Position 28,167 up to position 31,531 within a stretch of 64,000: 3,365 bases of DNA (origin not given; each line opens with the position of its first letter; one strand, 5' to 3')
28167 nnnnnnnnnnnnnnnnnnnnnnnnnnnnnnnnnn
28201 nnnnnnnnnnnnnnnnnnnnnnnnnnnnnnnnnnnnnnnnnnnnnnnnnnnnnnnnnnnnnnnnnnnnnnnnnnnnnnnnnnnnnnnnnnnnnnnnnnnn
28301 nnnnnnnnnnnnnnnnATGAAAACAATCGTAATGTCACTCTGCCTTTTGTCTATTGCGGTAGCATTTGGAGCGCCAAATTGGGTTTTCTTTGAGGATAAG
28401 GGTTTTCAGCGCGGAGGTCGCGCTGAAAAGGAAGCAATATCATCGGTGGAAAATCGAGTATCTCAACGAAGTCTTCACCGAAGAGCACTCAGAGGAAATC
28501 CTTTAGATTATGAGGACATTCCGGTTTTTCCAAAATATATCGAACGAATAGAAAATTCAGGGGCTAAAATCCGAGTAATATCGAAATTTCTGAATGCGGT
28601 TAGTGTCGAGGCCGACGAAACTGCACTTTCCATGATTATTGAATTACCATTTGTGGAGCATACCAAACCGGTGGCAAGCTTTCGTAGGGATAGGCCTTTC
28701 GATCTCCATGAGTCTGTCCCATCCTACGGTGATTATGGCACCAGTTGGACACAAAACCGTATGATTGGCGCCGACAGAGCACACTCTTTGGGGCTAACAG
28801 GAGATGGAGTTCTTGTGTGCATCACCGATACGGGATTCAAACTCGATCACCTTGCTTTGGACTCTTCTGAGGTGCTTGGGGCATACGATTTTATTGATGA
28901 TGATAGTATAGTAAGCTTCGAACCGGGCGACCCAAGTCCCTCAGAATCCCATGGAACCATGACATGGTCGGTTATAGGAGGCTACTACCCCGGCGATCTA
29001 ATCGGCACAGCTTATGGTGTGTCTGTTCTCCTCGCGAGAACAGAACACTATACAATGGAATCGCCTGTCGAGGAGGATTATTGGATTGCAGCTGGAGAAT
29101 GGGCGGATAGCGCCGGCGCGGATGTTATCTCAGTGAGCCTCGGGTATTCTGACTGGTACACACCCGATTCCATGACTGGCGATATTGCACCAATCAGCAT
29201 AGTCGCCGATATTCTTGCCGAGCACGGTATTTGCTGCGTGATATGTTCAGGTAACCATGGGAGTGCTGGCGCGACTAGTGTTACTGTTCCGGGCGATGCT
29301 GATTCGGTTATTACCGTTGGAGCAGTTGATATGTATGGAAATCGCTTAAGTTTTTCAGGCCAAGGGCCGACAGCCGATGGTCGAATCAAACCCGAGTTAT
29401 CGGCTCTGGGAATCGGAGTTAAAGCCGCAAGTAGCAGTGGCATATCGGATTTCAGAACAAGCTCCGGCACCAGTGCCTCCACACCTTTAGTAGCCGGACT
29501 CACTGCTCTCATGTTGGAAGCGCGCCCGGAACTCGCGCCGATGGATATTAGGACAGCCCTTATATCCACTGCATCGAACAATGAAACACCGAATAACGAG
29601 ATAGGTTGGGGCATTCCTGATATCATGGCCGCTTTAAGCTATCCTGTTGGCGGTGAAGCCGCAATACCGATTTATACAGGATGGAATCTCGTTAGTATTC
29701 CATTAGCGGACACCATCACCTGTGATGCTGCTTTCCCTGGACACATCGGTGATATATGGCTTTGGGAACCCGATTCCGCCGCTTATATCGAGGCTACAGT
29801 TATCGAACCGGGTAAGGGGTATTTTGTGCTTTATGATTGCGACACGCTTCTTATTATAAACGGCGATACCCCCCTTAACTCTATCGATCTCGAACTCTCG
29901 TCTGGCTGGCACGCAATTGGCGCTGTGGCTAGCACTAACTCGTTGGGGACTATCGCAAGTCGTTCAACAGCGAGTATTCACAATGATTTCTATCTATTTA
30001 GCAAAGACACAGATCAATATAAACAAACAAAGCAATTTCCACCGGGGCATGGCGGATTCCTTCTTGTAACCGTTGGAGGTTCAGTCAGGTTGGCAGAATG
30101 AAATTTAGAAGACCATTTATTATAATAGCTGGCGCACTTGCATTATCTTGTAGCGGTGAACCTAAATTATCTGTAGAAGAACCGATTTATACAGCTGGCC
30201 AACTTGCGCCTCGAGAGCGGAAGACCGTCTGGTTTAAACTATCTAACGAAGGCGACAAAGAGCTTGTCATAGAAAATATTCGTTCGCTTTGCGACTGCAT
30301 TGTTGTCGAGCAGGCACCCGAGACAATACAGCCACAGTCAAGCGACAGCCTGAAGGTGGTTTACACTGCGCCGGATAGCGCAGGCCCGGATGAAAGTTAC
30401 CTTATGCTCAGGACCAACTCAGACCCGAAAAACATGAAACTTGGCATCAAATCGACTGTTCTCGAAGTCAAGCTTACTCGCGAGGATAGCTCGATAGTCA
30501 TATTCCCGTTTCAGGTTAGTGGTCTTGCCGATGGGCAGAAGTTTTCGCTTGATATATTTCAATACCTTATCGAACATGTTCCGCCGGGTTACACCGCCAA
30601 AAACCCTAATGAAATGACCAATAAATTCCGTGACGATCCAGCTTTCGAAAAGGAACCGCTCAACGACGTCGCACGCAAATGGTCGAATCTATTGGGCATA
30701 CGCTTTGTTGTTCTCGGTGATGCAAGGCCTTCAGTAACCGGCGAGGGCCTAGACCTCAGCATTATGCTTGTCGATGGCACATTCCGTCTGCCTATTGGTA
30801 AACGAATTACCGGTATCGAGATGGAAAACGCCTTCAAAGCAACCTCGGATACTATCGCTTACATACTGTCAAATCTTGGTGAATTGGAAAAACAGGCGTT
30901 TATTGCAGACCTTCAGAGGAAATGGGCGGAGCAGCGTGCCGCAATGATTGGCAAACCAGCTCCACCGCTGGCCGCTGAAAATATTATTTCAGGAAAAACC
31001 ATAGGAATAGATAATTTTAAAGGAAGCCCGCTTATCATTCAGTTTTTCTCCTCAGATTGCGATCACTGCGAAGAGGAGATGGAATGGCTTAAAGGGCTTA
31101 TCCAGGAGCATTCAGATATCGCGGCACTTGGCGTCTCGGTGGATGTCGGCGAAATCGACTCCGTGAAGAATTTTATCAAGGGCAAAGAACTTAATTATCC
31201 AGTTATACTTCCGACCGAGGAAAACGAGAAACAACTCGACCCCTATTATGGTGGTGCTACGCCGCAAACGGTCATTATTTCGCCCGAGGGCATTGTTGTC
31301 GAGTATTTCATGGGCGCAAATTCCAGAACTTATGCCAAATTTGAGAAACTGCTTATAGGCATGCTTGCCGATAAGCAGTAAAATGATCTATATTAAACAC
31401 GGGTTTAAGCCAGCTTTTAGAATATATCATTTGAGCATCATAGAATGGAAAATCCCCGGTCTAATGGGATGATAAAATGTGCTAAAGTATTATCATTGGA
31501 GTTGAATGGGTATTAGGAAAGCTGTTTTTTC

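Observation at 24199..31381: Poly-gamma-glutamate synthesis operon in a T9SS-bearing Gram-negative genome, with an atypical anchor and an unprecedented accessory trio (MscS-like channel, subtilase, DUF1573/thioredoxin lipoprotein)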

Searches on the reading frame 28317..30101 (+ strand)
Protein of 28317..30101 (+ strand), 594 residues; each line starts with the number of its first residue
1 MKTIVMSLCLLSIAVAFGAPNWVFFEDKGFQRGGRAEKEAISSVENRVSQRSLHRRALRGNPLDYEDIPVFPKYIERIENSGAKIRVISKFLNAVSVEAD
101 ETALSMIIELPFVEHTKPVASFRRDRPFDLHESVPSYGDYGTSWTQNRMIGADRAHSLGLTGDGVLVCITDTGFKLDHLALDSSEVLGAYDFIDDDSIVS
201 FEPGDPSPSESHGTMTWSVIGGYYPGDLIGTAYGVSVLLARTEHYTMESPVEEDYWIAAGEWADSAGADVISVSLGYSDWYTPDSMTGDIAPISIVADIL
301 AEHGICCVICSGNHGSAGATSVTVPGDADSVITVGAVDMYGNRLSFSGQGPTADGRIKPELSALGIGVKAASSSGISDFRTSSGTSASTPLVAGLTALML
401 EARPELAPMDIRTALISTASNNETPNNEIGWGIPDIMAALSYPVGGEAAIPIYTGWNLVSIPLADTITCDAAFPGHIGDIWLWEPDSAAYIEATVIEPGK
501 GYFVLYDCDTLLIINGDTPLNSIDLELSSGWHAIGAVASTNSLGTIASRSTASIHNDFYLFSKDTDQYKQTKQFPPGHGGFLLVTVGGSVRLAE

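Call 3: search_protein_families(library=pfam, proteins=[window:28317-30101:+], max_evalue=0.01)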
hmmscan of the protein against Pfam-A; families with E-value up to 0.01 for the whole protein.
window:28317-30101:+ (594 aa): 1 family
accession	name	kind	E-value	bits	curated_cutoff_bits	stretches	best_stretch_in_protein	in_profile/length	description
PF00082.27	Peptidase_S8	-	6.8e-43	147.5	21.8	1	162-432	1-288/288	Subtilase family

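Call 4: search_protein_families(library=ncbifam, proteins=[window:28317-30101:+], max_evalue=0.01)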
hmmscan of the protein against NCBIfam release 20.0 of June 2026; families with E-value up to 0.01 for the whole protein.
window:28317-30101:+ (594 aa): 7 families
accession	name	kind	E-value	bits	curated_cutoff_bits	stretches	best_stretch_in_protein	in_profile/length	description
TIGR03921.1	T7SS_mycosin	equivalog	8.7e-32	110.6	278.75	1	152-444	3-289/353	type VII secretion-associated serine protease mycosin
TIGR03895.1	protease_PatA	subfamily_domain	2e-10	40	421.05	1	261-422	51-203/606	PatA/PatG family cyanobactin maturation protease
NF033595.1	denti_PrtP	equivalog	1.5e-09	37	300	1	302-439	364-501/606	dentilisin complex serine proteinase subunit PrtP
NF040809.1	germ_prot_CspBA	exception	1.2e-08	33.1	1250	1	321-401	395-474/1099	bifunctional germination protease/germinant receptor pseudoprotease CspBA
NF051851.1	AtpSerPepEprS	equivalog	6.2e-07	27.8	1700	1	378-443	296-366/988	autotransporter serine peptidase EprS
NF040808.2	CspC_non_triad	exception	1.2e-06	27.3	675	1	320-401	419-499/556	bile acid germinant receptor pseudoprotease CspC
NF040553.1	SGO_0316_fam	subfamily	0.0021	15.7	1400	1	344-409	654-721/1486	SGO_0316/SGO_0317 family LPXTG-anchored serine peptidase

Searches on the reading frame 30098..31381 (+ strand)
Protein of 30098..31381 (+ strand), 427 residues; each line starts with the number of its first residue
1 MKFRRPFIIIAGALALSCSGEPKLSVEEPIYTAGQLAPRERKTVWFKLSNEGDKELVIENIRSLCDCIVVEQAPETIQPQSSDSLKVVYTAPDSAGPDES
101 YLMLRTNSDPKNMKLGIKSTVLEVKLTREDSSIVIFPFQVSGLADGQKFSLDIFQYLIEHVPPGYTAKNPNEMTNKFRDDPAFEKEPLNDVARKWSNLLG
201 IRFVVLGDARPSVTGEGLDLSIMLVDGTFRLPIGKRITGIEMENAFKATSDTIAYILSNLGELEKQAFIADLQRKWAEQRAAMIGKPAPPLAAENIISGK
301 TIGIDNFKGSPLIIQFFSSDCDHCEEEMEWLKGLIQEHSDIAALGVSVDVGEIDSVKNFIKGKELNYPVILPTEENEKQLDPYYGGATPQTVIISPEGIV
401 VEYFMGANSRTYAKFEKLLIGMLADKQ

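Call 3: search_protein_families(library=pfam, proteins=[window:30098-31381:+], max_evalue=0.01)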
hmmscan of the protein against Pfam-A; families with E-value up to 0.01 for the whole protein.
window:30098-31381:+ (427 aa): 4 families
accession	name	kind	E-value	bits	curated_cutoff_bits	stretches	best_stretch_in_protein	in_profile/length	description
PF07610.17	DUF1573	-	3e-16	59.7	26.1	1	25-121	2-98/98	Protein of unknown function (DUF1573)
PF00578.27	AhpC-TSA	-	4.2e-14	53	26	1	284-402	1-123/124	AhpC/TSA family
PF22544.2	HYDIN_VesB_CFA65-like_Ig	-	8.8e-08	32.7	25.5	1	22-118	1-98/100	HYDIN/CFA65/VesB-like, Ig-like domain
PF08534.16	Redoxin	-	1.7e-07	31.6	26.6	1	297-417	16-146/148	Redoxin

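Call 4: search_protein_families(library=ncbifam, proteins=[window:30098-31381:+], max_evalue=0.01)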
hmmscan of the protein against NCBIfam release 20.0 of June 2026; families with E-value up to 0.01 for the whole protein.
window:30098-31381:+ (427 aa): 6 families
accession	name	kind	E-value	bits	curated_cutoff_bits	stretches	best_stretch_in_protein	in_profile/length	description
NF002854.0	PRK03147.1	subfamily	1.1e-15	58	170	1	276-410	30-162/176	thiol-disulfide oxidoreductase ResA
NF041202.1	StoA_CxxC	exception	9.1e-07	28.9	210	1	276-406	20-150/163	endospore biogenesis thiol-disulfide oxidoreductase StoA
TIGR00385.1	dsbE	subfamily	0.00011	21.8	123.15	1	278-407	30-157/173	DsbE family thiol:disulfide interchange protein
NF041425.1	OS_HP2_seleno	subfamily_domain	0.00014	22.2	100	1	45-112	20-86/98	OS_HP2 family (seleno)protein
TIGR02740.1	TraF-like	hypoth_equivalog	0.0021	17.4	232.25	1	313-355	173-214/276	TraF-like protein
NF047696.1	ThlDiSintTplARhiz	equivalog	0.0035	17.1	230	1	290-365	79-155/219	thiol:disulfide interchange protein TlpA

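Call 43: find_homologous_proteins(query=window:30098-31378:+, max_evalue=1e-10)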
Query window:30098-31378:+ (427 aa): 17 proteins with E <= 1e-10 among 8000 candidates.
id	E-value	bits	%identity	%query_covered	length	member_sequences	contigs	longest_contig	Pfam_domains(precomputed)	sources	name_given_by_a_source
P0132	1.3e-283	958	100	100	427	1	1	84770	PF07610.18,PF08534.17,PF00578.28,PF22544.3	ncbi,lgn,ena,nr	ncbi:DUF1573 domain-containing protein [bacterium]|nr:DUF1573 domain-containing protein [bacterium]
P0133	8.0e-216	735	75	99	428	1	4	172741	PF07610.18,PF08534.17,PF00578.28,PF22544.3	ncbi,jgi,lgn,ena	-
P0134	3.6e-205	700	71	99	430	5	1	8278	PF07610.18,PF08534.17,PF00578.28,PF22544.3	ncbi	-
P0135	6.1e-198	676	67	100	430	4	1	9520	PF07610.18,PF08534.17,PF00578.28,PF22544.3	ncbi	-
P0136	1.6e-191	655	67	95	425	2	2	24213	PF07610.18,PF08534.17,PF00578.28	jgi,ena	-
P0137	1.3e-163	563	58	99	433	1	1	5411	PF07610.18,PF08534.17,PF00578.28,PF22544.3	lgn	-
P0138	1.5e-157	543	56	98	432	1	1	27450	PF07610.18,PF08534.17,PF00578.28,PF22544.3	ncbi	-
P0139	1.7e-157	543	55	99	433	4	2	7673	PF07610.18,PF08534.17,PF13098.14,PF00578.28,PF22544.3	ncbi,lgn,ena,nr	ncbi:hypothetical protein DRQ36_08840 [bacterium]|nr:MAG: hypothetical protein DRQ36_08840 [bacteriu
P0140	8.3e-154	531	53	98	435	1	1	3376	PF07610.18,PF08534.17,PF13098.14,PF00578.28,PF22544.3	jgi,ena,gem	-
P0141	3.9e-153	528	55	96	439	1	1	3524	PF07610.18,PF08534.17,PF00578.28,PF22544.3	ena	-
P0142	8.6e-150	517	55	97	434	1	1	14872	PF07610.18,PF08534.17,PF00578.28,PF22544.3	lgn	-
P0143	2.1e-147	510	54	98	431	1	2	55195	PF07610.18,PF08534.17,PF00578.28,PF22544.3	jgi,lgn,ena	-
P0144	8.5e-145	501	54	96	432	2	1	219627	PF07610.18,PF08534.17,PF00578.28,PF22544.3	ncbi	-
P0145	6.0e-144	498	55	96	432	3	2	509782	PF07610.18,PF08534.17,PF00578.28,PF22544.3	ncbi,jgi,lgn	jgi:peroxiredoxin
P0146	2.9e-140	486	52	95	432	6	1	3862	PF07610.18,PF08534.17,PF00578.28,PF22544.3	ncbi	ncbi:MAG: DUF1573 domain-containing protein [bacterium]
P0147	2.6e-136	473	52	91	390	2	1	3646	PF07610.18,PF08534.17,PF00578.28,PF22544.3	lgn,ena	-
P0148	1.7e-54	203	39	58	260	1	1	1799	PF08534.17,PF00578.28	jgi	jgi:peroxiredoxin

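Call 44: find_encoding_contigs(protein=P0143, flank=10000, max_places=2)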
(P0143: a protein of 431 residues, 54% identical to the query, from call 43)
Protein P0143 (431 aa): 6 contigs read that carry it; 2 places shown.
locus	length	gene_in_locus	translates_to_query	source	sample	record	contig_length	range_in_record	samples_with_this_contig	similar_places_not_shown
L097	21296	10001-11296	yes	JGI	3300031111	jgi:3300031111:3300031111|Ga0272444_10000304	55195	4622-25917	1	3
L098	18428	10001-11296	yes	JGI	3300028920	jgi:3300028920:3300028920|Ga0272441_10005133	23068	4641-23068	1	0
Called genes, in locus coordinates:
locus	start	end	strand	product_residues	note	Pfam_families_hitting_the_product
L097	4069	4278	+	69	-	PF21748:UPF0150 (weak), PF15919:HicB_lk_antitox (weak)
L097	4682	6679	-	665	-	PF02129:Peptidase_S15, PF08530:PepX_C, PF18962:Por_Secre_tail (faint)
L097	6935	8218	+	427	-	PF00924:MS_channel_2nd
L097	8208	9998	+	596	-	PF00082:Peptidase_S8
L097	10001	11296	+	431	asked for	PF07610:DUF1573, PF22544:HYDIN_VesB_CFA65-like_Ig, PF00578:AhpC-TSA, PF08534:Redoxin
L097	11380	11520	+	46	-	-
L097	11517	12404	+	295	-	PF12686:DUF3800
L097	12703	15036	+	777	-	PF13620:CarboxypepD_reg, PF13715:CarbopepD_reg_2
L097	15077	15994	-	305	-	PF01636:APH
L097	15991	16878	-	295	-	PF00483:NTP_transferase, PF12804:NTP_transf_3 (weak), PF25087:GMPPB_C (weak)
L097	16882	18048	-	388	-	PF07075:NamZ_N, PF20732:NamZ_C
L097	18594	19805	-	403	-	PF04055:Radical_SAM, PF06969:HemN_C (weak)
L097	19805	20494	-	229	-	PF10502:Peptidase_S26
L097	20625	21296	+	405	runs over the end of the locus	PF00079:Serpin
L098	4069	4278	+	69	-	PF21748:UPF0150 (weak), PF15919:HicB_lk_antitox (weak)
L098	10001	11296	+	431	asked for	PF07610:DUF1573, PF22544:HYDIN_VesB_CFA65-like_Ig, PF00578:AhpC-TSA, PF08534:Redoxin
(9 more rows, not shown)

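Call 45: find_encoding_contigs(protein=P0136, flank=10000, max_places=2)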
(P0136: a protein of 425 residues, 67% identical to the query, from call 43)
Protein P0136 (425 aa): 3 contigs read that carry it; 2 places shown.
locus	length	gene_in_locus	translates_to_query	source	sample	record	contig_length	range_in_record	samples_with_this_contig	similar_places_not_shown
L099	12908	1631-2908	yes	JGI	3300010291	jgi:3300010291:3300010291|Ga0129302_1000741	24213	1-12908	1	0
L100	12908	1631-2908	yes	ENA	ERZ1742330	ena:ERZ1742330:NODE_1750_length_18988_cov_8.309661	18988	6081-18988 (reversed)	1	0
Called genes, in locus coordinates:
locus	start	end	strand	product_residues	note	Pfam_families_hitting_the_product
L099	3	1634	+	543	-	PF00082:Peptidase_S8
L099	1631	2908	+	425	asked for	PF07610:DUF1573, PF00578:AhpC-TSA, PF08534:Redoxin (weak)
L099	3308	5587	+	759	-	PF14821:Thr_synth_N, PF00291:PALP, PF24857:THR4_C, PF20796:PDDEXK_13, PF22558:REase-ARP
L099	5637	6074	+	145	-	-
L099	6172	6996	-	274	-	PF02811:PHP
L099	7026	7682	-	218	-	PF04961:FTCD_C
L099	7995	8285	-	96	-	PF12802:MarR_2 (weak), PF12840:HTH_20, PF01022:HTH_5, PF13412:HTH_24 (faint)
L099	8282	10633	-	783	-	PF00246:Peptidase_M14, PF20773:InhA-like_MAM (weak), PF18962:Por_Secre_tail (weak)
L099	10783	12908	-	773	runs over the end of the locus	PF02190:LON_substr_bdg, PF08298:AAA_PrkA (faint), PF00004:AAA, PF07728:AAA_5 (weak), PF22667:Lon_lid, PF05362:Lon_C, PF13541:ChlI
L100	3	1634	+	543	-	?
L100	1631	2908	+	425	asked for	PF07610:DUF1573, PF00578:AhpC-TSA, PF08534:Redoxin (weak)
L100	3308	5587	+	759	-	PF14821:Thr_synth_N, PF00291:PALP, PF24857:THR4_C, PF20796:PDDEXK_13, PF22558:REase-ARP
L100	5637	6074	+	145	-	-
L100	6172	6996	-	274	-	PF02811:PHP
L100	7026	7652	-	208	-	PF04961:FTCD_C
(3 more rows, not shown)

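Call 46: find_encoding_contigs(protein=P0139, flank=10000, max_places=2)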
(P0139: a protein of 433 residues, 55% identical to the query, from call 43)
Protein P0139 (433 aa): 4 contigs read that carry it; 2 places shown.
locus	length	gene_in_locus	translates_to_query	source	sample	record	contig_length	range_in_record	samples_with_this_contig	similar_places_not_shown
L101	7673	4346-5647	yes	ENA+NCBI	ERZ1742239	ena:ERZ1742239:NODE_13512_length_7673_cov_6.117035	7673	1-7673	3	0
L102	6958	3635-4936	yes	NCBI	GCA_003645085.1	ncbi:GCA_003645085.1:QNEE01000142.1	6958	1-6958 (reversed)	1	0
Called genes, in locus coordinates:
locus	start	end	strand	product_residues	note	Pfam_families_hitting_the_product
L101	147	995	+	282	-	-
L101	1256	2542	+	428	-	PF00924:MS_channel_2nd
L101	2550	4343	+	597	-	PF00082:Peptidase_S8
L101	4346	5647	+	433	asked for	PF07610:DUF1573, PF22544:HYDIN_VesB_CFA65-like_Ig (weak), PF00578:AhpC-TSA, PF08534:Redoxin, PF13098:Thioredoxin_2 (faint)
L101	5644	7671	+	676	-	?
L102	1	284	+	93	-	?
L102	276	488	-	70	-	-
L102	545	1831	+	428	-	PF00924:MS_channel_2nd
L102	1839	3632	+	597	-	PF00082:Peptidase_S8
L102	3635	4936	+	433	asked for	PF07610:DUF1573, PF22544:HYDIN_VesB_CFA65-like_Ig (weak), PF00578:AhpC-TSA, PF08534:Redoxin, PF13098:Thioredoxin_2 (faint)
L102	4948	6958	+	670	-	PF13620:CarboxypepD_reg, PF13715:CarbopepD_reg_2, PF00593:TonB_dep_Rec_b-barrel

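Call 74: search_protein_families(library=pfam, proteins=[L097:11517-12404:+], max_evalue=0.00001)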
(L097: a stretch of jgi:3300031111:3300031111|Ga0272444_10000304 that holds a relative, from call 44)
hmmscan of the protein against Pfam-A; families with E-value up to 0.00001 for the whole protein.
L097:11517-12404:+ (295 aa): 1 family
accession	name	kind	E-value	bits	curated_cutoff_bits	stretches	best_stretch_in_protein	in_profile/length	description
PF12686.12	DUF3800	-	5.7e-18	66.5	21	1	3-253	1-149/149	Protein of unknown function (DUF3800)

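Call 79: search_solved_structures(query=window:30098-31378:+, max_evalue=0.001)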
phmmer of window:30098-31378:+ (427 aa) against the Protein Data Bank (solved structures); distinct sequences matched with E-value up to 0.001: 20.
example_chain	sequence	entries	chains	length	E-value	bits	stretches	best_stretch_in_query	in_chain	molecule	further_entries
3c73_A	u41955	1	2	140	2.6e-13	52.9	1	290-409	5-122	Thiol-disulfide oxidoreductase resA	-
3c71_A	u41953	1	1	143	3.1e-13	52.7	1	285-409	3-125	Thiol-disulfide oxidoreductase resA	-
4nmu_A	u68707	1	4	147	1.3e-12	50.6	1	277-410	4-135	Thiol-disulfide oxidoreductase ResA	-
1st9_A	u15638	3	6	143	2.9e-12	49.4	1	285-409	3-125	Thiol-disulfide oxidoreductase resA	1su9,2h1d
2f9s_A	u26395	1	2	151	3.5e-12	49.2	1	285-409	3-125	Thiol-disulfide oxidoreductase resA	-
2h1b_A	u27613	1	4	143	7.6e-12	48.1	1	285-409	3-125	Thiol-disulfide oxidoreductase resA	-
2h19_A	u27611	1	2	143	5.2e-11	45.3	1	285-409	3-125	Thiol-disulfide oxidoreductase resA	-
2h1a_A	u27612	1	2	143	5.2e-11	45.3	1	285-409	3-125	Thiol-disulfide oxidoreductase resA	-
2h1g_A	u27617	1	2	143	9.3e-10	41.2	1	285-409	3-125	Thiol-disulfide oxidoreductase resA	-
3kcm_A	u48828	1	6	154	5.7e-08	35.3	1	286-409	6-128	Thioredoxin family protein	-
3or5_A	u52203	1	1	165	8.8e-08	34.7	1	286-421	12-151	Thiol:disulfide interchange protein, thioredoxin family protein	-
2lrn_A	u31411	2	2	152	9.5e-07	31.3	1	285-417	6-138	Thiol:disulfide interchange protein | Putative thiol-disulfide oxidoreductase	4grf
3erw_A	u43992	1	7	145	2.9e-05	26.4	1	287-401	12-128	Sporulation thiol-disulfide oxidoreductase A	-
2ls5_A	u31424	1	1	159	3.9e-05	26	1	283-417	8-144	Uncharacterized protein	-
2m72_A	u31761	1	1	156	4.7e-05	25.7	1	289-379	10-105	Uncharacterized thioredoxin-like protein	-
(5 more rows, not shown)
